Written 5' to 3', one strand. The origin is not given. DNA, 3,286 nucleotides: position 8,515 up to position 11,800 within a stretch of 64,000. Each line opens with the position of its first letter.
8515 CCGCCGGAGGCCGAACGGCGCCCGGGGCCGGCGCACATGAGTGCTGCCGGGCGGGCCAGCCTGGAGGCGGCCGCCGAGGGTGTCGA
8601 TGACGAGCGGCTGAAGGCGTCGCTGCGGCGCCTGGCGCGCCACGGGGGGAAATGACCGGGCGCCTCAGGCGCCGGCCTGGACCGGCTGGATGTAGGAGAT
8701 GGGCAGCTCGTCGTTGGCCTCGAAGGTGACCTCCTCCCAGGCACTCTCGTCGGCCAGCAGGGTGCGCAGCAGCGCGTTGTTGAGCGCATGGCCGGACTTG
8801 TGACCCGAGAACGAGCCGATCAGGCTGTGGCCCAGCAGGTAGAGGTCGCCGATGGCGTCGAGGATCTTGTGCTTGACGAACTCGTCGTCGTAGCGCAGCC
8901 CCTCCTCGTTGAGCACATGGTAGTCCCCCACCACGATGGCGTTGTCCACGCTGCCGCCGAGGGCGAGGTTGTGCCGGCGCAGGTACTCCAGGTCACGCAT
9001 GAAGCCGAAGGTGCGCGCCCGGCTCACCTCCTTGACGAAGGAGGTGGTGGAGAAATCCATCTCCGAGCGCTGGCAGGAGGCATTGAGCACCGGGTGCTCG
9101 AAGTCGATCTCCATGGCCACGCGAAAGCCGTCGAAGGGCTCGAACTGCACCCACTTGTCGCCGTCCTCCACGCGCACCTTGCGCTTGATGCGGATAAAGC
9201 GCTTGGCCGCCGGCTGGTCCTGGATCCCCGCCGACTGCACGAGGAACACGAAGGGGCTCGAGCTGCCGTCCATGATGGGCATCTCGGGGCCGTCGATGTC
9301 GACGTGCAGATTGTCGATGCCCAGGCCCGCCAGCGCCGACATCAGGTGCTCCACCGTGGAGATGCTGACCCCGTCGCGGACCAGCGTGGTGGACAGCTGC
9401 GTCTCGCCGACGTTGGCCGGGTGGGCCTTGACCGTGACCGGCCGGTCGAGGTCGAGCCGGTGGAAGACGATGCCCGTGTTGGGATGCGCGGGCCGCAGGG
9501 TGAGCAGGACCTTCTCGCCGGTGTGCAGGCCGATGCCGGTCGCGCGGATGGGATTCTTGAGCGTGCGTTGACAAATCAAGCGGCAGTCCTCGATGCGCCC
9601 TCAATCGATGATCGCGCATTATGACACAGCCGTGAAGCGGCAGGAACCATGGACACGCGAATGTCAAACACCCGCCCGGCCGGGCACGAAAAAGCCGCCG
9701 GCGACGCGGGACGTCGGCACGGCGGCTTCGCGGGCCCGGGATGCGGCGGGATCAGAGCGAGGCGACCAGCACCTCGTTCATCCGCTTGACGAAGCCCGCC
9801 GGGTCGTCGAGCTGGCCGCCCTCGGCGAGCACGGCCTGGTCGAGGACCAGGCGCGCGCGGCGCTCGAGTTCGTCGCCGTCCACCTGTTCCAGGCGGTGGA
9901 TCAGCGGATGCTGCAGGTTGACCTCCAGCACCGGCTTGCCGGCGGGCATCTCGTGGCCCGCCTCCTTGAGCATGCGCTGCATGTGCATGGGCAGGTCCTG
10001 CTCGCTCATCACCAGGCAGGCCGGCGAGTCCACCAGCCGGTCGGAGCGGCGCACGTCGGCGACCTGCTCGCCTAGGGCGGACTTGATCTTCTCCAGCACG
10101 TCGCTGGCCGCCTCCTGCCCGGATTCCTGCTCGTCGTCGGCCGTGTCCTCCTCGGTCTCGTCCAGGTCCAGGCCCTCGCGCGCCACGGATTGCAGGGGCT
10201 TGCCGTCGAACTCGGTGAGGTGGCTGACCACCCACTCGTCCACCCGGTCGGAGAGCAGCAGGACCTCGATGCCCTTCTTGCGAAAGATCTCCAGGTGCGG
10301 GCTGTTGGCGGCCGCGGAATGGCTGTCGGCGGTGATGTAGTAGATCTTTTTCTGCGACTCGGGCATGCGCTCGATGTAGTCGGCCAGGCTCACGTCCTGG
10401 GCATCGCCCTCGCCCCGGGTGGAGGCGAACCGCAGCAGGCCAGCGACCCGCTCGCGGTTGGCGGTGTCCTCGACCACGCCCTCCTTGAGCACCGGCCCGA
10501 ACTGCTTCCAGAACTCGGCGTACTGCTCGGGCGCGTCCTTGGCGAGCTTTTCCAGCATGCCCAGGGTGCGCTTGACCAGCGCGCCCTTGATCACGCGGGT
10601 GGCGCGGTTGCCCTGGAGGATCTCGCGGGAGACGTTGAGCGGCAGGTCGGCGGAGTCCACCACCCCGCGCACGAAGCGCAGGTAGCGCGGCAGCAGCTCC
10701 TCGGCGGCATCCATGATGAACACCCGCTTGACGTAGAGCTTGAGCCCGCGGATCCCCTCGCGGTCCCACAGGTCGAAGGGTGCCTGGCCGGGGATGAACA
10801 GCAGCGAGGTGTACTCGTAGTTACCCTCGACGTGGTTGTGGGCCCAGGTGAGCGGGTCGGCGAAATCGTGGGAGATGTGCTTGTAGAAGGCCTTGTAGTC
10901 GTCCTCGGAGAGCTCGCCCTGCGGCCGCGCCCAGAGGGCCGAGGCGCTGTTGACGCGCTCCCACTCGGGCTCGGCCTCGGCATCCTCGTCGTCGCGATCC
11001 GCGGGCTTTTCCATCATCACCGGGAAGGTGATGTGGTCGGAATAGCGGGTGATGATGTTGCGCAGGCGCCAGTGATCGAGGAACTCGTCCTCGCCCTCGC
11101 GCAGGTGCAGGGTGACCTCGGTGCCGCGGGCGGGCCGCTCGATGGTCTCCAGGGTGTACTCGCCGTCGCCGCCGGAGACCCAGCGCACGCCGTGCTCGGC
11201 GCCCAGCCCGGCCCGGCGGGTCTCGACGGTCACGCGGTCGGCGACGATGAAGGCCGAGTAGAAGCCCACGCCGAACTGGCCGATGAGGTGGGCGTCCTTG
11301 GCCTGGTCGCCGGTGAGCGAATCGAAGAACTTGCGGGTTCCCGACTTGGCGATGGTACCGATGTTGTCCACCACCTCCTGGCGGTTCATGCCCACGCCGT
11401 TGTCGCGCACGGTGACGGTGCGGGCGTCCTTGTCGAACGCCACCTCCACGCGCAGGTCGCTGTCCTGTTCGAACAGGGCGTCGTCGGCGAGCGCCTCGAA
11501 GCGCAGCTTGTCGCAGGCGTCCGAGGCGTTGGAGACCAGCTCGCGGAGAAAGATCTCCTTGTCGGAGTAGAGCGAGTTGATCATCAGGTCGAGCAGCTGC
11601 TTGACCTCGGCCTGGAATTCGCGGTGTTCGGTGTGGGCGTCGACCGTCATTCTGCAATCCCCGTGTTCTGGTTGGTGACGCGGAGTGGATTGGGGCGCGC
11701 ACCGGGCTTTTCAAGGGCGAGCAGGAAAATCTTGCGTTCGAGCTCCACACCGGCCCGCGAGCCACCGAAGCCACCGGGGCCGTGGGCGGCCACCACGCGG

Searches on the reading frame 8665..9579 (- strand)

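Call 75: search_protein_families(library=pfam, proteins=[window:8665-9579:-])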
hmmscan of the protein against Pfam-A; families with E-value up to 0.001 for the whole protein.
window:8665-9579:- (304 aa): 1 family
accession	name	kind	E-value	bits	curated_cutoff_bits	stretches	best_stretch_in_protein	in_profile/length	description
PF03331.19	LpxC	-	5.9e-112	374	27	1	4-275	1-267/268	UDP-3-O-acyl N-acetylglycosamine deacetylase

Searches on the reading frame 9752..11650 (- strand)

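Call 75: search_protein_families(library=pfam, proteins=[window:9752-11650:-])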
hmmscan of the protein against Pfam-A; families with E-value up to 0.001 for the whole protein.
window:9752-11650:- (632 aa): 3 families
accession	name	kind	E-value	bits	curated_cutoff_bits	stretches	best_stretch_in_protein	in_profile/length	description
PF00183.23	HSP90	-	4.3e-132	442.1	24.4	1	225-630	74-488/518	Hsp90 protein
PF13589.12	HATPase_c_3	-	5e-08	33.5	25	1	35-148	7-96/137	Histidine kinase-, DNA gyrase B-, and HSP90-like ATPase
PF02518.31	HATPase_c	-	1.1e-07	32.7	26.4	1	32-185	3-109/111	Histidine kinase-, DNA gyrase B-, and HSP90-like ATPase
